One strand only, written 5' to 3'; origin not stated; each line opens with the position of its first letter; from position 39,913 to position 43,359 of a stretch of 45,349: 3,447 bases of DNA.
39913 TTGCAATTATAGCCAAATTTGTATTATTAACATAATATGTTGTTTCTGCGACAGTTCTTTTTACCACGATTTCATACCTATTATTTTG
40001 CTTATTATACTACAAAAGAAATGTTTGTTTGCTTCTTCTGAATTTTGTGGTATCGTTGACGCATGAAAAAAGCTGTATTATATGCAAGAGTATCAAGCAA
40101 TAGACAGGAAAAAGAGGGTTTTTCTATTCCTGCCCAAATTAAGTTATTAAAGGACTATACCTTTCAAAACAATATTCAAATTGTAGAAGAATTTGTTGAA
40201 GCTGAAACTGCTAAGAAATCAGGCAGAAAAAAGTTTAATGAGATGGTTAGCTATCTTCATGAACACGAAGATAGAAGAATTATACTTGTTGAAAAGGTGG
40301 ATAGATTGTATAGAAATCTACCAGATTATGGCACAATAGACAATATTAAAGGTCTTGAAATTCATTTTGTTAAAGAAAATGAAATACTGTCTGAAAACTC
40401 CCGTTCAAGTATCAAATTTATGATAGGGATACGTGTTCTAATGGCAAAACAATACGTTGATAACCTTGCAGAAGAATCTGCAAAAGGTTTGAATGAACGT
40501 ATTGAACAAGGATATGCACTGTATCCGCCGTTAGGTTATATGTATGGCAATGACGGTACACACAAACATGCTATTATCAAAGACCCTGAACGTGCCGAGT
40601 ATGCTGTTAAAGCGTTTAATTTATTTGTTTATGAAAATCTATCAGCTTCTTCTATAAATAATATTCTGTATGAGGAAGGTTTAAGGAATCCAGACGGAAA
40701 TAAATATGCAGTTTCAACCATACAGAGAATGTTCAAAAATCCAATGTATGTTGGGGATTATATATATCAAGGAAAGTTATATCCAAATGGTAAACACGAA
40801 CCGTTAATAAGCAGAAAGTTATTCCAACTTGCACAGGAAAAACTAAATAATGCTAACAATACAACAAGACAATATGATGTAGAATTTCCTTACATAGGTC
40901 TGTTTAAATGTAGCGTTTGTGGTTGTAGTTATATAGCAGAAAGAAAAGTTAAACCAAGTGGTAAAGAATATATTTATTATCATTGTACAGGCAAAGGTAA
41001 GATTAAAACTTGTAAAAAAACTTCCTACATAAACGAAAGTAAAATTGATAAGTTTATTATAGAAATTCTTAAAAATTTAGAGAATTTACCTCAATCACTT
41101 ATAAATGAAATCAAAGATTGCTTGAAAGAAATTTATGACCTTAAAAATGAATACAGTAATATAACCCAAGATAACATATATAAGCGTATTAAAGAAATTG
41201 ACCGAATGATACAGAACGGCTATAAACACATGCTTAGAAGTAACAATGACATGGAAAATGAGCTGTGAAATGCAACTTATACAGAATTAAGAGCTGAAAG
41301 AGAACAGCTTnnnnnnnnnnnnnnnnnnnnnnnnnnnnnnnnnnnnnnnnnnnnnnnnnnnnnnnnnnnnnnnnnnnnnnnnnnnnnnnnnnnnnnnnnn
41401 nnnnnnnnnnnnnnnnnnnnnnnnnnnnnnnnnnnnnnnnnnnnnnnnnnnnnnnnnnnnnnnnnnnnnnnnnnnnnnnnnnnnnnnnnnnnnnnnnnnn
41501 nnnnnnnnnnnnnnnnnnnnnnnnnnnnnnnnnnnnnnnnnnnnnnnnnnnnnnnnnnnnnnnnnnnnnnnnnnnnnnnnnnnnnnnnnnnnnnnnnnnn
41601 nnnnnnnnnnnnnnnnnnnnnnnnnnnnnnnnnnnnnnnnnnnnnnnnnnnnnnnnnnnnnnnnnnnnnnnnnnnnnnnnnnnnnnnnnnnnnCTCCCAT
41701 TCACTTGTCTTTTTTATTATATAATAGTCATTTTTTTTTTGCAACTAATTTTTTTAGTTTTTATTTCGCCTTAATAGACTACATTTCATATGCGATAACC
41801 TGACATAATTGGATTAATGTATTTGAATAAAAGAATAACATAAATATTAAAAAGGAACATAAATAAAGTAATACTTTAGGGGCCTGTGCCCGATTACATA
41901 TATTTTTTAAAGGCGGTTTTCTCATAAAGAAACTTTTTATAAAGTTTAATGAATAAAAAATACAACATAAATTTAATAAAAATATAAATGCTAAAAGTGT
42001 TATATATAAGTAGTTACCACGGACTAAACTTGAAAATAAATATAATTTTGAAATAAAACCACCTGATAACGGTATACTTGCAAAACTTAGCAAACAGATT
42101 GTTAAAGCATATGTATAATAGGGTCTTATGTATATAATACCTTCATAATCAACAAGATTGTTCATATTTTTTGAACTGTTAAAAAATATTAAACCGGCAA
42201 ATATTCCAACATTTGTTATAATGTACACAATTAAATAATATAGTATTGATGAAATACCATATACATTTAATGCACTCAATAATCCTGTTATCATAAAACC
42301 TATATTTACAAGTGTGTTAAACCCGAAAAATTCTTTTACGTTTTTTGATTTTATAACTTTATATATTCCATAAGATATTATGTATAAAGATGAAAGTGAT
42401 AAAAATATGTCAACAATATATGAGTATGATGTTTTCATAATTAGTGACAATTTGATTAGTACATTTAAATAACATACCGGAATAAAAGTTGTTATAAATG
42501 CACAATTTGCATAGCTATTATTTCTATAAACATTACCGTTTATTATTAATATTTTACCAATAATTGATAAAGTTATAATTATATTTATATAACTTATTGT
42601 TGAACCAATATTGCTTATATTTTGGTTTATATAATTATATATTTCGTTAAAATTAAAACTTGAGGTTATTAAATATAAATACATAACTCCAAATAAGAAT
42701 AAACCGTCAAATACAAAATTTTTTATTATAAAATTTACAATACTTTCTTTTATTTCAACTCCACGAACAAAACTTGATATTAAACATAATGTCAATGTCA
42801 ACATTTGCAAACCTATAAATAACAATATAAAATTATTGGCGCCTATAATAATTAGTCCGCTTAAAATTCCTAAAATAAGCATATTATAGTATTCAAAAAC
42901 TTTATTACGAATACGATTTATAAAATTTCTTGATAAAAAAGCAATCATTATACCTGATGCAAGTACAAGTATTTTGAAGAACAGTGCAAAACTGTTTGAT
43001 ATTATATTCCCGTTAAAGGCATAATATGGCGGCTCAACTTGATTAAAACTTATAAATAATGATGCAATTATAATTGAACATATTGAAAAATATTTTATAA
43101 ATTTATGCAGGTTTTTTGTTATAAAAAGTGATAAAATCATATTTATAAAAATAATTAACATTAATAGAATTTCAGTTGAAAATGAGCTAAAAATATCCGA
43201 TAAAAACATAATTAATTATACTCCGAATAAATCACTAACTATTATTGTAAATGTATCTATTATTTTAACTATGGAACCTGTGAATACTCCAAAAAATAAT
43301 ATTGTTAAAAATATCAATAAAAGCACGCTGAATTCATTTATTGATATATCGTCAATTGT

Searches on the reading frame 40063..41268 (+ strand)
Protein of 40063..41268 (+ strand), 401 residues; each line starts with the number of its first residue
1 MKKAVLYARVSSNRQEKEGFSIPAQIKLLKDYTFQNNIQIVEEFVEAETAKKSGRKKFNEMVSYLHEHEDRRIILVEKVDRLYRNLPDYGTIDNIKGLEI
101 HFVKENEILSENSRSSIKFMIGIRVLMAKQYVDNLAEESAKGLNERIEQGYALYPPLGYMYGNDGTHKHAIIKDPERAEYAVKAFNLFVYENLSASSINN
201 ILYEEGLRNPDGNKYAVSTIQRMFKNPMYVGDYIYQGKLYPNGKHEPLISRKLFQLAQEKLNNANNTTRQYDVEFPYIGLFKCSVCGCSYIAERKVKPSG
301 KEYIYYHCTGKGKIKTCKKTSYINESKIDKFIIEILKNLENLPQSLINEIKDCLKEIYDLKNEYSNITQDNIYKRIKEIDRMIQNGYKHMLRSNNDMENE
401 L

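Call 25: search_protein_families(library=pfam, proteins=[window:40063-41268:+], max_evalue=0.001)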
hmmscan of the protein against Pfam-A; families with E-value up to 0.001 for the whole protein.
window:40063-41268:+ (401 aa): 3 families
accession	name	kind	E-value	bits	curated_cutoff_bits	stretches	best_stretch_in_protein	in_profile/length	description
PF00239.26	Resolvase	-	8.4e-21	75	23.3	1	4-150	1-143/145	Resolvase, N terminal domain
PF07508.19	Recombinase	-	2.4e-16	60.3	21.1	1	175-262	1-100/102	Recombinase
PF13408.12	Zn_ribbon_recom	-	2.5e-09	37.8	25.3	1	279-335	4-56/58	Recombinase zinc beta ribbon domain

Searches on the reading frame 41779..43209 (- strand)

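Call 25: search_protein_families(library=pfam, proteins=[window:41779-43209:-], max_evalue=0.001)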
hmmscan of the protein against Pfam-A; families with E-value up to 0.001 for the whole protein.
window:41779-43209:- (476 aa): 1 family
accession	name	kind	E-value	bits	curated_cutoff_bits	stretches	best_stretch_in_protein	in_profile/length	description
PF00361.26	Proton_antipo_M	-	1.7e-21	77.2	21.5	1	124-406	1-286/294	NADH:quinone oxidoreductase/Mrp antiporter, TM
